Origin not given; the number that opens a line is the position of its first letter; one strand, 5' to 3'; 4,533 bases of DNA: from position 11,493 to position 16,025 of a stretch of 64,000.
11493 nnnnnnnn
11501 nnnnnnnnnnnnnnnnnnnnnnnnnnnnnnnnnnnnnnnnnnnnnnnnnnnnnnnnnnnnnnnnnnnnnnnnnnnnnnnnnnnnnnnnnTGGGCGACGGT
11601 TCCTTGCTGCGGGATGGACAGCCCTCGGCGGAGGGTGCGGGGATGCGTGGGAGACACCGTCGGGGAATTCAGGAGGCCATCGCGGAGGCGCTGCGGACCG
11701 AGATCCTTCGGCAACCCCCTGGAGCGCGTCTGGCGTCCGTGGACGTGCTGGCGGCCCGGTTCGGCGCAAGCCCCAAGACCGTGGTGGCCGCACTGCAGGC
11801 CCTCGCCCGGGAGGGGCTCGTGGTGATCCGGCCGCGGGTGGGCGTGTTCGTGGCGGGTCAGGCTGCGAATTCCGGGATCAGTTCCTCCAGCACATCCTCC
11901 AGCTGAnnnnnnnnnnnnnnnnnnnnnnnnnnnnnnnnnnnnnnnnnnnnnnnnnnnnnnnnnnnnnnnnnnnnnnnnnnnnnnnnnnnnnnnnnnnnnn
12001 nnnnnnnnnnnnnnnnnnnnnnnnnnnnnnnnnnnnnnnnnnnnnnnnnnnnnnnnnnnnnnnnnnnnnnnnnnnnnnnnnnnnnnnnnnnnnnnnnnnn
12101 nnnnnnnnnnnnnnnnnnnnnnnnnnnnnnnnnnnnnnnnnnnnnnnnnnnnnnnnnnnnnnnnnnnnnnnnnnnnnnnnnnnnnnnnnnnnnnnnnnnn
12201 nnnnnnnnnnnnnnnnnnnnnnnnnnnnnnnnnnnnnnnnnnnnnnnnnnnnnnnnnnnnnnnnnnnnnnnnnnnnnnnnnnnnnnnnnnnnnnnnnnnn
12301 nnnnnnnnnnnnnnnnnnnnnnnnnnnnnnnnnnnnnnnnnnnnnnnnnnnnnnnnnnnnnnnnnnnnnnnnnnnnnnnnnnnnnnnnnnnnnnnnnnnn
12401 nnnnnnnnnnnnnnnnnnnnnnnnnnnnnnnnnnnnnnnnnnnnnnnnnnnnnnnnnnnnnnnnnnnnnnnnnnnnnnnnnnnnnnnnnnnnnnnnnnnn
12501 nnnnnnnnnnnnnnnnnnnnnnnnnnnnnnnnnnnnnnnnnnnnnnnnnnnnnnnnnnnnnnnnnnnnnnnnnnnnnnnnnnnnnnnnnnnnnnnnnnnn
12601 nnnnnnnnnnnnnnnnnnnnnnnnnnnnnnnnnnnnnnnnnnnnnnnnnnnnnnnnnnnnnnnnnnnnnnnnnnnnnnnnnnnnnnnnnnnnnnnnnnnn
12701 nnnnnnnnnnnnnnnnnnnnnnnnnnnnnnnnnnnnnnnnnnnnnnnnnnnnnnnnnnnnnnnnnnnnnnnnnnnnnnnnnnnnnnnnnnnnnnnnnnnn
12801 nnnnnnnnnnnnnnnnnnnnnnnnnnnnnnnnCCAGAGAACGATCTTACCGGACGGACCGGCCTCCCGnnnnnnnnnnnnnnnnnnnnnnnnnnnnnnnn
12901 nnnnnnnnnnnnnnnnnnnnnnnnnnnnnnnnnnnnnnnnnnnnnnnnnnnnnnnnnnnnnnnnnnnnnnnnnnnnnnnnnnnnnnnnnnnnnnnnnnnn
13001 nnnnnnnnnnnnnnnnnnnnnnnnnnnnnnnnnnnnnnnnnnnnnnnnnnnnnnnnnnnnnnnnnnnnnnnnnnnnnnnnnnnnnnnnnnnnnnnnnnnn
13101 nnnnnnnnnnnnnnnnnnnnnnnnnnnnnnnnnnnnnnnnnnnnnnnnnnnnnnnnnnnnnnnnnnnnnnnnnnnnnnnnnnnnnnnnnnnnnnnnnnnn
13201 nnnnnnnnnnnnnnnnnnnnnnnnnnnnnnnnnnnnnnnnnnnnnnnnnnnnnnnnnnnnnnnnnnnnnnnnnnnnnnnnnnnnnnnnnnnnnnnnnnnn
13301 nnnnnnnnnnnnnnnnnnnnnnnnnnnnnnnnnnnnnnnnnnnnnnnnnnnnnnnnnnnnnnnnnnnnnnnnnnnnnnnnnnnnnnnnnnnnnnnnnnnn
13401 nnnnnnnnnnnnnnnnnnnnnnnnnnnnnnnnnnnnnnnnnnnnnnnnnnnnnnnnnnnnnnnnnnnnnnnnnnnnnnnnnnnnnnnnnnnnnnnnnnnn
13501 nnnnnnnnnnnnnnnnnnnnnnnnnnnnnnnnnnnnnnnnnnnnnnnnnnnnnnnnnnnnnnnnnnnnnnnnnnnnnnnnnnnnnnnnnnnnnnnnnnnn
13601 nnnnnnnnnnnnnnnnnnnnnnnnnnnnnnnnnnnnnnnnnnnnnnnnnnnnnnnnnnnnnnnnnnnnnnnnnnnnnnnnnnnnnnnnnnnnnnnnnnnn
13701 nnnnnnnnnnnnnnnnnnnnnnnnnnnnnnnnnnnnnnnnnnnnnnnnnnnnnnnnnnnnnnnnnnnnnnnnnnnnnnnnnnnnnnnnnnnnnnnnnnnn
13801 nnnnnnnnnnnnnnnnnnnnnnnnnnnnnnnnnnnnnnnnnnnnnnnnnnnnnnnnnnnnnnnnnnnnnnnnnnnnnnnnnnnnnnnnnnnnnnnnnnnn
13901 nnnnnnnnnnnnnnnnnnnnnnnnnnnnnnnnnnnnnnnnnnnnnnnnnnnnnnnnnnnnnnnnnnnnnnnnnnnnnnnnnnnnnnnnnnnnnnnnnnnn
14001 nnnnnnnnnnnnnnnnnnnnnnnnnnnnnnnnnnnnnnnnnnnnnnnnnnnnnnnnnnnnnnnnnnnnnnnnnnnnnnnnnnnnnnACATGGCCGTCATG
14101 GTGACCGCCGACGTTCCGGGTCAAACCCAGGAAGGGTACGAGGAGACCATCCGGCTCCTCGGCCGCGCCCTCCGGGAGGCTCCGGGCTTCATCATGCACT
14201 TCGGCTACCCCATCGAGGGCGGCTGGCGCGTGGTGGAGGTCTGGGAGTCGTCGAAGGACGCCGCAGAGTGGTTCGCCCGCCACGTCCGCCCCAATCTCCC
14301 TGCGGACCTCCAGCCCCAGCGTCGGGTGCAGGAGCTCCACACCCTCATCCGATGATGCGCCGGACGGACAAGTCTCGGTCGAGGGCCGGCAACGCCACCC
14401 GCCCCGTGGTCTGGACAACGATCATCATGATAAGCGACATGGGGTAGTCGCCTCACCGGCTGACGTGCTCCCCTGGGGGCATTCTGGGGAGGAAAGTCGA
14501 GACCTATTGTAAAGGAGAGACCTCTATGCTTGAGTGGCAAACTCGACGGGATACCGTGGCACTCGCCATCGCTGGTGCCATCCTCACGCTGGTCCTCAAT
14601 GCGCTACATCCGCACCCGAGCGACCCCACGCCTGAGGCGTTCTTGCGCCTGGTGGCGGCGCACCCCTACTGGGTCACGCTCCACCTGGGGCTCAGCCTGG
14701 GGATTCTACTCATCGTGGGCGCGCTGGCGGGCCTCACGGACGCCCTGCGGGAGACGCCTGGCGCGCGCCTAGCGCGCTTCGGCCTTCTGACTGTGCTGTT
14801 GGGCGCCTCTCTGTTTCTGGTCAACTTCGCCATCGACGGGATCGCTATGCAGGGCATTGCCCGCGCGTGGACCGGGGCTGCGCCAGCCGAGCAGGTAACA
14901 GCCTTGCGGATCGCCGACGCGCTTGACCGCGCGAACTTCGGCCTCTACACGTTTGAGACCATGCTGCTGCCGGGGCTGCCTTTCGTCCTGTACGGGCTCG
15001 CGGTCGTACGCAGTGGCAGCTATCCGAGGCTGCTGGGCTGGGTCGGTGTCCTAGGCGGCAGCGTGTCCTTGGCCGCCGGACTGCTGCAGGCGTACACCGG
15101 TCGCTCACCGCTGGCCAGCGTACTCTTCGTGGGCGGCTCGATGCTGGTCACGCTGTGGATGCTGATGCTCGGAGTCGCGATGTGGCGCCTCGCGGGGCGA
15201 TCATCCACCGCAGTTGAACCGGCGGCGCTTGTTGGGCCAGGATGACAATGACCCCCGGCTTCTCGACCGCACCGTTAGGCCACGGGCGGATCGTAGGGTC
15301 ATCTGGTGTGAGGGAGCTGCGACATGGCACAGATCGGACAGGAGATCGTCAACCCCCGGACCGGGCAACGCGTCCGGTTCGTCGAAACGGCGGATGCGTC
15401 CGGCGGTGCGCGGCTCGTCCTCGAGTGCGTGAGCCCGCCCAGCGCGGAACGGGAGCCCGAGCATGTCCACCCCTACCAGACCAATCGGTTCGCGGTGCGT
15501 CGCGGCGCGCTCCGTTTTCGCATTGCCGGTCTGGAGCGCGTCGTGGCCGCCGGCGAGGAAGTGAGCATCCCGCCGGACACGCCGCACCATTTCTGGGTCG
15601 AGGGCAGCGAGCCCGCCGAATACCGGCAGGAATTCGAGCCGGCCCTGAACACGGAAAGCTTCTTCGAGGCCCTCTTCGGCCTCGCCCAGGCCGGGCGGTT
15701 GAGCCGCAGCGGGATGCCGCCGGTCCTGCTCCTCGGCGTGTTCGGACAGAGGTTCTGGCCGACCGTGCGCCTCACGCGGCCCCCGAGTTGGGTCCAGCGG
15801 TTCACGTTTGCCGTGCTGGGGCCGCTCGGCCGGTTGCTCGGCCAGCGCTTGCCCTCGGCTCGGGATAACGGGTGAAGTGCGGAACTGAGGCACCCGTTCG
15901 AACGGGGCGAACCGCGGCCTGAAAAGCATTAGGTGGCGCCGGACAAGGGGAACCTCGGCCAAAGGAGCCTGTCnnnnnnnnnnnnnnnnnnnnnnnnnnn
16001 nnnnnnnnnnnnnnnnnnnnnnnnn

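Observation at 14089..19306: Compositionally atypical, co-directional cluster of nine small unknown-function genes next to the CRP-family regulator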

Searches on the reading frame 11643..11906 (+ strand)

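Call 81: search_protein_families(library=pfam, max_evalue=0.001, proteins=[window:11643-11906:+])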
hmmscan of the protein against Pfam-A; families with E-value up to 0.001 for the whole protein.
window:11643-11906:+ (87 aa): 2 families
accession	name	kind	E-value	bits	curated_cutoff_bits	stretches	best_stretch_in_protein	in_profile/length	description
PF00392.27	GntR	-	1.6e-12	47.3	27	1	10-70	2-64/64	Bacterial regulatory proteins, gntR family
PF13545.12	HTH_Crp_2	-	0.00026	21.3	27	1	32-65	24-57/70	Crp-like helix-turn-helix domain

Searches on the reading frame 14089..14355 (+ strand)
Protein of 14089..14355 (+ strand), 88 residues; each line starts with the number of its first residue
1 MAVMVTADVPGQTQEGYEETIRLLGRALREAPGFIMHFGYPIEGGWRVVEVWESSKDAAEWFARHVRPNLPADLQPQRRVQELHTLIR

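Call 6: search_protein_families(library=pfam, max_evalue=0.01, proteins=[window:14089-14355:+])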
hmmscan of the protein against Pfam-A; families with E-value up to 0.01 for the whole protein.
window:14089-14355:+ (88 aa): 1 family
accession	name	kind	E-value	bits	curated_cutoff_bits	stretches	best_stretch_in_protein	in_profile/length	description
PF03992.22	ABM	-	0.0013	19.3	23.1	1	2-62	3-67/78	Antibiotic biosynthesis monooxygenase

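Call 11: search_protein_families(library=ncbifam, max_evalue=0.01, proteins=[window:14089-14355:+])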
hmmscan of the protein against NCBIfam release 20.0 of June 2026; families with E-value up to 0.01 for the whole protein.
window:14089-14355:+ (88 aa): 0 families

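Call 80: search_protein_families(library=padloc, max_evalue=0.001, proteins=[window:14089-14355:+])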
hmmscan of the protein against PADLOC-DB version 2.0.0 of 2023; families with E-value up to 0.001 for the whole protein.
window:14089-14355:+ (88 aa): 0 families

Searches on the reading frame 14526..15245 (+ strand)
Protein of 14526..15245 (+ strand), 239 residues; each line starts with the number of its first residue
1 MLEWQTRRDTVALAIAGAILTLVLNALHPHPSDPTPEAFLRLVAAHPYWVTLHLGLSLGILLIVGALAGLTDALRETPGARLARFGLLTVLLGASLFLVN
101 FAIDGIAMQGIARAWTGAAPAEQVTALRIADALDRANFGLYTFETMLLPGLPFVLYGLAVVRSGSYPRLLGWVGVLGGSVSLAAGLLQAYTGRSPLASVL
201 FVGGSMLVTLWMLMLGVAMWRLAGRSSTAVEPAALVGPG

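Call 6: search_protein_families(library=pfam, max_evalue=0.01, proteins=[window:14526-15245:+])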
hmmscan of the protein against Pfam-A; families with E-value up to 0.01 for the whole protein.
window:14526-15245:+ (239 aa): 1 family
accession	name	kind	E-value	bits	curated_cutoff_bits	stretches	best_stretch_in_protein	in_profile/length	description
PF14329.11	DUF4386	-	2.5e-08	34.5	27.6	1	37-216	31-210/210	Domain of unknown function (DUF4386)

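Call 11: search_protein_families(library=ncbifam, max_evalue=0.01, proteins=[window:14526-15245:+])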
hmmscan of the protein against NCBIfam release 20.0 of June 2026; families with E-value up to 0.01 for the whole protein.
window:14526-15245:+ (239 aa): 0 families

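Call 58: find_homologous_proteins(query=window:14526-15245:+, max_evalue=0.00001)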
Query window:14526-15245:+ (239 aa): 7 proteins with E <= 0.00001 among 8000 candidates.
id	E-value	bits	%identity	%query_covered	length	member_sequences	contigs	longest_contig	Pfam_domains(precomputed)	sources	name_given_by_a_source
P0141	1.3e-134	465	94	100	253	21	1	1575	PF14329.12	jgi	jgi:hypothetical protein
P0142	4.3e-100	352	73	95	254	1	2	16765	-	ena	-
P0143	4.8e-88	312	79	79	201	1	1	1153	PF14329.12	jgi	jgi:uncharacterized membrane protein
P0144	2.0e-83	297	67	87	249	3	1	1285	PF14329.12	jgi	jgi:hypothetical protein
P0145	1.8e-31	127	41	92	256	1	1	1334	PF14329.12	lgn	-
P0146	9.0e-24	102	36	90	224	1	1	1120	-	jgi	jgi:hypothetical protein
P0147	5.4e-13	67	33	72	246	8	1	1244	-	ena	-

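Call 59: find_encoding_contigs(protein=P0142, flank=8000, max_places=2)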
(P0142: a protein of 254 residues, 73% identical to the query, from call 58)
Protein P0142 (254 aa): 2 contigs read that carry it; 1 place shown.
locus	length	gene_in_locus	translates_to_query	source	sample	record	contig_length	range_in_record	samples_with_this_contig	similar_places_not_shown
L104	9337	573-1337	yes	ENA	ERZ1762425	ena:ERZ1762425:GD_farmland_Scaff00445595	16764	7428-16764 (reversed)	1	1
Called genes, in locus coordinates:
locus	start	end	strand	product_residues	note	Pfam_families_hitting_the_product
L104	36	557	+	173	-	PF04978:MST, PF12867:DinB_2, PF11716:MDMPI_N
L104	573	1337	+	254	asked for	-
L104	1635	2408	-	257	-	PF09981:DUF2218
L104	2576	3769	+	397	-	PF00440:TetR_N, PF02796:HTH_7 (weak), PF21597:TetR_C_43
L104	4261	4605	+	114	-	PF18926:DUF5676 (weak)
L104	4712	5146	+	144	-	PF09851:SHOCT (weak)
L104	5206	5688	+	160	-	-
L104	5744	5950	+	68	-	-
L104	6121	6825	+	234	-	PF02417:Chromate_transp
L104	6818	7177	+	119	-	PF00903:Glyoxalase, PF13669:Glyoxalase_4 (weak), PF18029:Glyoxalase_6 (weak)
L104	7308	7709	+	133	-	-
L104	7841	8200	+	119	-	PF03551:PadR, PF13601:HTH_34 (weak)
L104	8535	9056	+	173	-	PF00355:Rieske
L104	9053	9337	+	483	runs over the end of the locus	PF00033:Cytochrome_B, PF13631:Cytochrom_B_N_2, PF00032:Cytochrom_B_C, PF00034:Cytochrom_C, PF13442:Cytochrome_CBB3 (weak)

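Call 76: find_encoding_contigs(protein=P0141, flank=3000, max_places=4)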
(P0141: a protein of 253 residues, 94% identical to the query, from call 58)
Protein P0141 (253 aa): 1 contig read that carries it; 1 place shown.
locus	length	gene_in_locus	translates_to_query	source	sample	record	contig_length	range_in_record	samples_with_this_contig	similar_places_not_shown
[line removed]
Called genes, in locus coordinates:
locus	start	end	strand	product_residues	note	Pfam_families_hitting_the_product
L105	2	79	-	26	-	?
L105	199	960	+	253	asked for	PF14329:DUF4386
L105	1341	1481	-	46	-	-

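Call 80: search_protein_families(library=padloc, max_evalue=0.001, proteins=[window:14526-15245:+])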
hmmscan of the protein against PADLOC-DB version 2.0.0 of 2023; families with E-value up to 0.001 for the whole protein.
window:14526-15245:+ (239 aa): 0 families

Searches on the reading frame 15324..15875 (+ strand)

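Call 6: search_protein_families(library=pfam, max_evalue=0.01, proteins=[window:15324-15875:+])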
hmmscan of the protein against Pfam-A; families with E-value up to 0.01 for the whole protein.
window:15324-15875:+ (183 aa): 2 families
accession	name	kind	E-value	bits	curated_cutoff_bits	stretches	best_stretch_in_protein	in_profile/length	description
PF07883.17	Cupin_2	-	1.3e-10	41.2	27.2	1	38-100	6-66/70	Cupin domain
PF02311.25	AraC_binding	-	7.4e-05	22.9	21.1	1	45-101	17-72/135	AraC-like ligand binding domain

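Call 11: search_protein_families(library=ncbifam, max_evalue=0.01, proteins=[window:15324-15875:+])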
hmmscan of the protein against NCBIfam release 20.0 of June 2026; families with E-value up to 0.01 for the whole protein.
window:15324-15875:+ (183 aa): 0 families

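Call 80: search_protein_families(library=padloc, max_evalue=0.001, proteins=[window:15324-15875:+])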
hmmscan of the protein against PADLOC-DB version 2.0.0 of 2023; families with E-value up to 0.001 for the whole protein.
window:15324-15875:+ (183 aa): 0 families
